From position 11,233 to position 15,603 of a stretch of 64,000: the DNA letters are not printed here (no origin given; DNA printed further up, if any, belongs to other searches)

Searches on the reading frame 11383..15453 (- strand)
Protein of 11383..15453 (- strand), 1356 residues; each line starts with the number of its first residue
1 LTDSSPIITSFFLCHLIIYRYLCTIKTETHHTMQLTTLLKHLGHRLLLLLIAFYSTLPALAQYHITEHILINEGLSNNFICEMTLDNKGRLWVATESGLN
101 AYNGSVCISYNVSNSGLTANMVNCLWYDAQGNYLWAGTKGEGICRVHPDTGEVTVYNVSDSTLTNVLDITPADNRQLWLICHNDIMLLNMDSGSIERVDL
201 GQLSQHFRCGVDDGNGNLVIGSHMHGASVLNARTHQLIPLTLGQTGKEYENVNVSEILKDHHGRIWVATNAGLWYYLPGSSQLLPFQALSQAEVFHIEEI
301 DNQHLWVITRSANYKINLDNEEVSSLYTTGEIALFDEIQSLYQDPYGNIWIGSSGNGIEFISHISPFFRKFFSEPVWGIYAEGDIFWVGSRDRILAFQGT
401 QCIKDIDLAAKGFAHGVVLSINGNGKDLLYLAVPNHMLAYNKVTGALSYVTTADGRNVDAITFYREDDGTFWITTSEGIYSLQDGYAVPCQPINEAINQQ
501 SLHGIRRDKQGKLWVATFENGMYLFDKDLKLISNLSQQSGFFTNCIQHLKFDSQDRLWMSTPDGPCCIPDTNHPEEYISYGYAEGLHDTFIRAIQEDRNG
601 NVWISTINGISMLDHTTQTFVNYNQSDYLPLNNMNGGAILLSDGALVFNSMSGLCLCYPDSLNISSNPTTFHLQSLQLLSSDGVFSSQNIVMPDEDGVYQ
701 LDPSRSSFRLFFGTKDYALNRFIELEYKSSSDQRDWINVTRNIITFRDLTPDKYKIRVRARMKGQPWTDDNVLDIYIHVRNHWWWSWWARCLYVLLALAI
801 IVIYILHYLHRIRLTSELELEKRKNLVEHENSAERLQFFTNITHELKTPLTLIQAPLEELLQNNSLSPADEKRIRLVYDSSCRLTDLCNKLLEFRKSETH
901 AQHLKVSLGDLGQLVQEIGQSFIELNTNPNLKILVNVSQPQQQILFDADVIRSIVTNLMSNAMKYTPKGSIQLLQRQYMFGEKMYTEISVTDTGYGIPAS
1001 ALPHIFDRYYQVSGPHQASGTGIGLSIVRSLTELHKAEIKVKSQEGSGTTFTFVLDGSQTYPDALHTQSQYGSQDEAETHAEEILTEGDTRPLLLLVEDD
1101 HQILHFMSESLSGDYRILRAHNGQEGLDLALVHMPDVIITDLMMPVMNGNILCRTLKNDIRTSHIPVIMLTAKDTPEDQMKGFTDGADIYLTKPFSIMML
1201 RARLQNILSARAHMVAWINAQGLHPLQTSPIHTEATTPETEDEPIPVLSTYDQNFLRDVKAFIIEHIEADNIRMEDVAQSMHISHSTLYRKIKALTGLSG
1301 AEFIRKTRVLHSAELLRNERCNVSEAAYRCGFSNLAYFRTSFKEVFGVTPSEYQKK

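Call 88: search_protein_families(library=pfam, proteins=[window:11383-15453:-], max_evalue=0.00001)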
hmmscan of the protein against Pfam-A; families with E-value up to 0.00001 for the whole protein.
window:11383-15453:- (1356 aa): 7 families
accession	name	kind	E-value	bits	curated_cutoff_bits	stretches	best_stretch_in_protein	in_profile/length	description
PF07494.17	Reg_prop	-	6.4e-29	96.7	20.4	0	585-608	1-24/24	Two component regulator propeller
PF02518.31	HATPase_c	-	1.5e-24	87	26.4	1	947-1056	2-108/111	Histidine kinase-, DNA gyrase B-, and HSP90-like ATPase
PF12833.13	HTH_18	-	4.8e-20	72.1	33.6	1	1278-1355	2-79/80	Helix-turn-helix domain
PF00072.30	Response_reg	-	4.9e-20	72.2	30.2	1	1095-1204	2-110/111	Response regulator receiver domain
PF00165.29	HTH_AraC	-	1.5e-12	47.7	26.6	1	1317-1354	2-41/42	Bacterial regulatory helix-turn-helix proteins, AraC family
PF00512.31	HisKA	-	1.8e-11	44.3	26.9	1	835-898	2-64/66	His Kinase A (phospho-acceptor) domain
PF08450.18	SGL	-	4.5e-06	26.9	26.3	0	125-223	6-104/246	SMP-30/Gluconolactonase/LRE-like region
